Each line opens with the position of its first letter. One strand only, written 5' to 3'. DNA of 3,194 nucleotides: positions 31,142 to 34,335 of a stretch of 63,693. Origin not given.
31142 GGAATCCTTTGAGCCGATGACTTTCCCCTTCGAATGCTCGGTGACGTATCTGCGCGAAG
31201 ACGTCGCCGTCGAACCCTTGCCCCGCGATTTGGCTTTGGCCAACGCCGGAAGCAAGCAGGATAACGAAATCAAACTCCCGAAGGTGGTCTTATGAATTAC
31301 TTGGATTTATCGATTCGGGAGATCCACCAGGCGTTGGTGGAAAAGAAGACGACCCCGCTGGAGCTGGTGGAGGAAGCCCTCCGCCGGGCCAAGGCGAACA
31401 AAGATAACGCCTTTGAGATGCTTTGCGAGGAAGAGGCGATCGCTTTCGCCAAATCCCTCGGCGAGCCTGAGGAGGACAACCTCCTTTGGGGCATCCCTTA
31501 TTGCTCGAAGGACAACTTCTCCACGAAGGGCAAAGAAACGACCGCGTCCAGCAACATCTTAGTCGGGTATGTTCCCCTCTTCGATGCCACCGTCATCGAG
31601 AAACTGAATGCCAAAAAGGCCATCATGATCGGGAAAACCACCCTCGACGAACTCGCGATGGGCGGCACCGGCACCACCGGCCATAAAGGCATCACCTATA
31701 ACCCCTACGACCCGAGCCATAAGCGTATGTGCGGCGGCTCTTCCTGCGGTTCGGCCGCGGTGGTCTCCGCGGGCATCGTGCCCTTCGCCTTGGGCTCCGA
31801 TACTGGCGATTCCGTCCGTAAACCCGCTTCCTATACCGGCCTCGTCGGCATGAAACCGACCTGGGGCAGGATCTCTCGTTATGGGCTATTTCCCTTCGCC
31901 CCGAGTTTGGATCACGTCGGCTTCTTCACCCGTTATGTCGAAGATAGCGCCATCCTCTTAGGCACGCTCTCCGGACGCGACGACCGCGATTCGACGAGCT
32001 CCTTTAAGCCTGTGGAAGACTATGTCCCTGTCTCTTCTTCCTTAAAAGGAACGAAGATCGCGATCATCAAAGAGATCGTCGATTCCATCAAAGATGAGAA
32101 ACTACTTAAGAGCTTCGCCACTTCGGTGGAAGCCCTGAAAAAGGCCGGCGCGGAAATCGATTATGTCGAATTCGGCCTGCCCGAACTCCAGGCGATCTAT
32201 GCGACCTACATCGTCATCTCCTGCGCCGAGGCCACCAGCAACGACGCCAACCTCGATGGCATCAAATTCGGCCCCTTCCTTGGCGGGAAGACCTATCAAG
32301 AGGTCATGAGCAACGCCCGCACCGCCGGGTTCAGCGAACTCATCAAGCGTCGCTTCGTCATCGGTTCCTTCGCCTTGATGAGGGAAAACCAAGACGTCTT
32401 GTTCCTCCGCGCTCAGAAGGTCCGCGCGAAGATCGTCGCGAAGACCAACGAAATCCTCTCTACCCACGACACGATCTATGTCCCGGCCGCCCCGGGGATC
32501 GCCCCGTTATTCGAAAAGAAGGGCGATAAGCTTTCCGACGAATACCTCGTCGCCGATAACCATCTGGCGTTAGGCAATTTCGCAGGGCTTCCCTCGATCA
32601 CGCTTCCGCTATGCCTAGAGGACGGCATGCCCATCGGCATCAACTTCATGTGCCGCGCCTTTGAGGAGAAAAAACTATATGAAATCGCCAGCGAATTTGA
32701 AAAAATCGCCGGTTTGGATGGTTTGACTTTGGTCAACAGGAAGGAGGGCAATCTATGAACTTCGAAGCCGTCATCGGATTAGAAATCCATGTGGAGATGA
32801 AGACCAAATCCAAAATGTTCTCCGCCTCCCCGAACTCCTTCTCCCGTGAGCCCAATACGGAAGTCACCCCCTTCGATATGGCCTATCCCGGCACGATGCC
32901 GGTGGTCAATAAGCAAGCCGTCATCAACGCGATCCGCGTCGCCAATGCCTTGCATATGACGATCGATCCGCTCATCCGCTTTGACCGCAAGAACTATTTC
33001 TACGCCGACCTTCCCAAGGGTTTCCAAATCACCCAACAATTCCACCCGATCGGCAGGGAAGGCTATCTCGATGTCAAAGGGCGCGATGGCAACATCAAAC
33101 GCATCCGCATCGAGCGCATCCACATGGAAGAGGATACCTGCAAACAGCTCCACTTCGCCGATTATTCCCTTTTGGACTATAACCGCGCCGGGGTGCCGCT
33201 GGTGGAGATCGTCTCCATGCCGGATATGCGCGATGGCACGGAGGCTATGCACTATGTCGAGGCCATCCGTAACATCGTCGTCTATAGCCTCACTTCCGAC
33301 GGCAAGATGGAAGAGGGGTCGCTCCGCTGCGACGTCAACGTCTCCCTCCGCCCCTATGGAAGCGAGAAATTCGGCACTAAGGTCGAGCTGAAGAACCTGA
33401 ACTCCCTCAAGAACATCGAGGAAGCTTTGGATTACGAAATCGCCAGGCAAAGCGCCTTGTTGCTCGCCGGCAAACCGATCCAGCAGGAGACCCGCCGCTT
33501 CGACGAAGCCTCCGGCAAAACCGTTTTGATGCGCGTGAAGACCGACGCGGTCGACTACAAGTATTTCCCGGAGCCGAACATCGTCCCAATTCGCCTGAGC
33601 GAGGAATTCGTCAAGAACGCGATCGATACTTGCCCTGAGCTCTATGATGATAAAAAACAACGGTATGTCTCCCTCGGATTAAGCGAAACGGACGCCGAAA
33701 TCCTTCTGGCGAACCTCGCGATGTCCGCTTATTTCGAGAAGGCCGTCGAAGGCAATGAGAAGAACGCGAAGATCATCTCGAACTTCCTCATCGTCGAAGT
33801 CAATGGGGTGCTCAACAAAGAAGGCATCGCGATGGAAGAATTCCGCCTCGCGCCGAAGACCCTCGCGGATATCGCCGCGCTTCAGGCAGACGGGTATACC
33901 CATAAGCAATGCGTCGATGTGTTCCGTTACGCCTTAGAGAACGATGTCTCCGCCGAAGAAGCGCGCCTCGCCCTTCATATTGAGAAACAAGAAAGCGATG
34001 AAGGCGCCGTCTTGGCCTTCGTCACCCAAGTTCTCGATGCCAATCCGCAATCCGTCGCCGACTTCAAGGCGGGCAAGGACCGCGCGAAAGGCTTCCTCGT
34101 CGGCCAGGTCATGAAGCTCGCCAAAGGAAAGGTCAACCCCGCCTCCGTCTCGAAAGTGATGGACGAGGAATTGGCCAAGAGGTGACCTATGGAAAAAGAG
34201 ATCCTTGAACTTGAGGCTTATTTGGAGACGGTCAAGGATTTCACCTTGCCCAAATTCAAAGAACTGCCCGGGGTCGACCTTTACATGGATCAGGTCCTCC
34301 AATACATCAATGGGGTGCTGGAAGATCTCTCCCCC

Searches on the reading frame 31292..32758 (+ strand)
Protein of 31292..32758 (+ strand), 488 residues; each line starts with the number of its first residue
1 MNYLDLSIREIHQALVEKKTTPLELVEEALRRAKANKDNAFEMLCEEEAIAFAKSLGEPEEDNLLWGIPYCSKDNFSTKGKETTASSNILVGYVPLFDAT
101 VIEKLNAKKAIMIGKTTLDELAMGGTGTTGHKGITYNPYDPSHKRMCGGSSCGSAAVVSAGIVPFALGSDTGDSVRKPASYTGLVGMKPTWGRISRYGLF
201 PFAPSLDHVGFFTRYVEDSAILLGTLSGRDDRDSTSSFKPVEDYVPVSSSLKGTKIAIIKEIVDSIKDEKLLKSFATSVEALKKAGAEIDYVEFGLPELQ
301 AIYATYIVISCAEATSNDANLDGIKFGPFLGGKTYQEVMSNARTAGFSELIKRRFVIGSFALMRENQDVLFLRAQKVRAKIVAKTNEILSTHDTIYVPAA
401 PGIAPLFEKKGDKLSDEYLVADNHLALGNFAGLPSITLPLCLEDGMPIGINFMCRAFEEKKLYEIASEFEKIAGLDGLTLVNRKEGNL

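Call 80: search_protein_families(library=pfam, proteins=[window:31292-32758:+], max_evalue=0.00001)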
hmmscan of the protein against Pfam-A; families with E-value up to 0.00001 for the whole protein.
window:31292-32758:+ (488 aa): 1 family
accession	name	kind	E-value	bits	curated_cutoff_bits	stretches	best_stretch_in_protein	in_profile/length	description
PF01425.27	Amidase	-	2.3e-111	373.5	27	1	24-462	1-444/445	Amidase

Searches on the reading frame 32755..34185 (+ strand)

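Call 80: search_protein_families(library=pfam, proteins=[window:32755-34185:+], max_evalue=0.00001)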
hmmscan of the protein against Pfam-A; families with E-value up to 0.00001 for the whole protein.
window:32755-34185:+ (476 aa): 2 families
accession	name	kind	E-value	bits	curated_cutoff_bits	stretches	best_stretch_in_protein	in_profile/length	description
PF02934.20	GatB_N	-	5.6e-115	383.7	23.4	1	6-286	2-276/277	GatB/GatE catalytic domain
PF02637.23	GatB_Yqey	-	4.8e-30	104.8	27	1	326-473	2-148/148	GatB domain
